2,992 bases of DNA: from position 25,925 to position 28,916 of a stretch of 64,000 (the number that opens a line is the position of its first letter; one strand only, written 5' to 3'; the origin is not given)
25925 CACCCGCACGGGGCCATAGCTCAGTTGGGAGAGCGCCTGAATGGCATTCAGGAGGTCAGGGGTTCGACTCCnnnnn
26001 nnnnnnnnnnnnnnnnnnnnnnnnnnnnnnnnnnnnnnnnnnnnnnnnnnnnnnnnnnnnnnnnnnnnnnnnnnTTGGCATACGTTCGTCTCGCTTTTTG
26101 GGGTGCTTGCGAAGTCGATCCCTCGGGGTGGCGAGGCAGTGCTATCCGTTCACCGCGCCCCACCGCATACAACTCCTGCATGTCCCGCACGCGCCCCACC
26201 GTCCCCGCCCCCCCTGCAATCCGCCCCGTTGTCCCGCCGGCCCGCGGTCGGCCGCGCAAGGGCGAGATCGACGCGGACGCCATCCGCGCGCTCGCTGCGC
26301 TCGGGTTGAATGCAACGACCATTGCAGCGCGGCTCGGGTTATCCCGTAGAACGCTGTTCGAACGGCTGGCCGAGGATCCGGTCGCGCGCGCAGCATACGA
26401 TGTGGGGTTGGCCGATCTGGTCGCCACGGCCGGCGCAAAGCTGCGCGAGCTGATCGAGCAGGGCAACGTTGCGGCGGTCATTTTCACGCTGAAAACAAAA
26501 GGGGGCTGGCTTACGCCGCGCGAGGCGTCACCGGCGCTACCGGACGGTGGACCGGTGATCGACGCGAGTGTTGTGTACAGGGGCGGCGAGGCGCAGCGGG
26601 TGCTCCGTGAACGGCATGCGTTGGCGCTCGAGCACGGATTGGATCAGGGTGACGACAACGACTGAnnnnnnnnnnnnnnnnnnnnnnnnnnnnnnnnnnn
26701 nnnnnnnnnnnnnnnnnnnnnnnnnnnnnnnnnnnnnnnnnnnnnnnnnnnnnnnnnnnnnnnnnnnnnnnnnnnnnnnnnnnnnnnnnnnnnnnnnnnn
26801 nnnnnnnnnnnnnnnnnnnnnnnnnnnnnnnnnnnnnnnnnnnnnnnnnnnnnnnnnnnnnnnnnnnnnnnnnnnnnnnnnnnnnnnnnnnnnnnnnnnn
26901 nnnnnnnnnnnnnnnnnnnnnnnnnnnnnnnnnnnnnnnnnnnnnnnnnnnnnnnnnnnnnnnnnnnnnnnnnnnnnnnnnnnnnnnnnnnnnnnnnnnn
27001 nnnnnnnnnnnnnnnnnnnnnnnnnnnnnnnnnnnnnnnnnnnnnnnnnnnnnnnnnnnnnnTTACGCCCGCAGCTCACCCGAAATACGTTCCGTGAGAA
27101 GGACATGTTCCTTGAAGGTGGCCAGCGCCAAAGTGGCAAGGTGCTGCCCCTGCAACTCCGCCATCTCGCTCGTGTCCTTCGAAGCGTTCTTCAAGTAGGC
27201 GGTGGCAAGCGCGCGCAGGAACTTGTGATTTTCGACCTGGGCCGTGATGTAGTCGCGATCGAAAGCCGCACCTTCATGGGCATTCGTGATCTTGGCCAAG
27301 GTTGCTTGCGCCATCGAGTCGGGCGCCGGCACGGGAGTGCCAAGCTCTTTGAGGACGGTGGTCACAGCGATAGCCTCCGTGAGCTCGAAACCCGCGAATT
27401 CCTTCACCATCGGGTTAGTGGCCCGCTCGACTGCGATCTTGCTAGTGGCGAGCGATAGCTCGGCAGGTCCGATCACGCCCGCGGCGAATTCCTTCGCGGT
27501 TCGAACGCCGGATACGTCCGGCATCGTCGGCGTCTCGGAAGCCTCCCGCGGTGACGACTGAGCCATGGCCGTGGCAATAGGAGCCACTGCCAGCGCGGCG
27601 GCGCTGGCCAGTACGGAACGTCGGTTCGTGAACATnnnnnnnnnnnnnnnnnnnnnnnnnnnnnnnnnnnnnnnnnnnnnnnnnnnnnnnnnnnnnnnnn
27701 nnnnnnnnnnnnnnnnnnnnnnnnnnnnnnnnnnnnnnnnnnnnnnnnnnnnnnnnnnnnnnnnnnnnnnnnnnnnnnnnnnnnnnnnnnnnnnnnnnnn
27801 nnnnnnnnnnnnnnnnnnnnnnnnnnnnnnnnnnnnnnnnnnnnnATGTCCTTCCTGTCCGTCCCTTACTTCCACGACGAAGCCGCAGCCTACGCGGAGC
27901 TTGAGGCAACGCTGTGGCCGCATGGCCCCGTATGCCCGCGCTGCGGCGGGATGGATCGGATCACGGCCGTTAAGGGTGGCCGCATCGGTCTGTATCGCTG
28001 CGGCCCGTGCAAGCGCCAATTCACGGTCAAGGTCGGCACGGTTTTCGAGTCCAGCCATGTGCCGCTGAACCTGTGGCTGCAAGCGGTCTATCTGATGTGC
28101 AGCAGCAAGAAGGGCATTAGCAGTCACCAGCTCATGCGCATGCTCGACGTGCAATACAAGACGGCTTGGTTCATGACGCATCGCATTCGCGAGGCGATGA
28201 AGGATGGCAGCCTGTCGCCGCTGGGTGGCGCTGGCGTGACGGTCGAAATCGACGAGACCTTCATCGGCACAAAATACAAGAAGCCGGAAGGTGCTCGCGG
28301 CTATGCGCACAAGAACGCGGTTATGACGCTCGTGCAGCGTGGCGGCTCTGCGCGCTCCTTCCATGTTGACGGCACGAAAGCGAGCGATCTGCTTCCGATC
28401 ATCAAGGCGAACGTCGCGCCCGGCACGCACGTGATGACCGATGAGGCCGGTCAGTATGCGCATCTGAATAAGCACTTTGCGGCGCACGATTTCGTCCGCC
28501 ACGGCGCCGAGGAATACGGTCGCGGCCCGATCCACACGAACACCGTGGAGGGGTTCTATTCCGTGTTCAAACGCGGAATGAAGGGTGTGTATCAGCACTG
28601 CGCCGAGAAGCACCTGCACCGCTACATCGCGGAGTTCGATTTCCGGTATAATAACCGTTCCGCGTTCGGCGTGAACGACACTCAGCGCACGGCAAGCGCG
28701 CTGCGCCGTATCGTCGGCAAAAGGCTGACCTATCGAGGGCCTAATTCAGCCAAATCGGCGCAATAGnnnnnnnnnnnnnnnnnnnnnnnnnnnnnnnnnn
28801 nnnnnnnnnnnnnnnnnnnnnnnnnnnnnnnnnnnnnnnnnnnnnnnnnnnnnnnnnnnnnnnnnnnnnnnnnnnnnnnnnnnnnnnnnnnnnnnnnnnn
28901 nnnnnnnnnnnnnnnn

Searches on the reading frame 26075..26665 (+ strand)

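Call 7: search_protein_families(library=pfam, proteins=[window:26075-26665:+], max_evalue=0.01)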
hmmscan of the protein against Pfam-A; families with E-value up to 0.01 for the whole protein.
window:26075-26665:+ (196 aa): 4 families
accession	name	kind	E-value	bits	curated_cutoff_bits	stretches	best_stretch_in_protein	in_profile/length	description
PF20432.4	Xre-like-HTH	-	0.00019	22.1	25.8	1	68-98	13-44/63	Antitoxin Xre-like helix-turn-helix domain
PF13384.12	HTH_23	-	0.00026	21.1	24.6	1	68-95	9-35/50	Homeodomain-like domain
PF02796.21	HTH_7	-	0.00061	20.3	23.8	1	58-94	1-38/45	Helix-turn-helix domain of resolvase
PF02954.25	HTH_8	-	0.0078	16.4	22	0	71-100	12-41/42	Bacterial regulatory protein, Fis family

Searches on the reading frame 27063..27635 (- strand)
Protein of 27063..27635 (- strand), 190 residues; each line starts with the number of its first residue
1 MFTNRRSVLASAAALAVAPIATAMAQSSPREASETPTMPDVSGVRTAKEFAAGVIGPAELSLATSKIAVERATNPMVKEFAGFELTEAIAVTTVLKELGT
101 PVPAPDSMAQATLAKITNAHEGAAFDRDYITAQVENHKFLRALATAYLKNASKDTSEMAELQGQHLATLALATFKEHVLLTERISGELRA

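Call 6: search_protein_families(library=pfam, proteins=[window:27063-27635:-], max_evalue=0.01)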
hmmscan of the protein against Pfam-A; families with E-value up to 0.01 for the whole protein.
window:27063-27635:- (190 aa): 2 families
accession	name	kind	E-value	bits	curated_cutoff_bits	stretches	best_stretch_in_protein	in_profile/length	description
PF13628.12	DUF4142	-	9.1e-11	42.6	27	1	50-169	6-128/138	Domain of unknown function (DUF4142)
PF03713.19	DUF305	-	0.0091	16.5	27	0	105-154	79-127/151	Domain of unknown function (DUF305)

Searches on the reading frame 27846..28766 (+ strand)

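Call 6: search_protein_families(library=pfam, proteins=[window:27846-28766:+], max_evalue=0.01)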
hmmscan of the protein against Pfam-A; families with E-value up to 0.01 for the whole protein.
window:27846-28766:+ (306 aa): 2 families
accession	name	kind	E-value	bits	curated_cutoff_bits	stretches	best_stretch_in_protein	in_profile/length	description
PF12762.13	DDE_Tnp_IS1595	-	2.3e-36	125.6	27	1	132-269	5-153/153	ISXO2-like transposase domain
PF12760.12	Zn_ribbon_IS1595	-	5e-11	42.8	25.4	1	11-58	2-46/46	Transposase zinc-ribbon domain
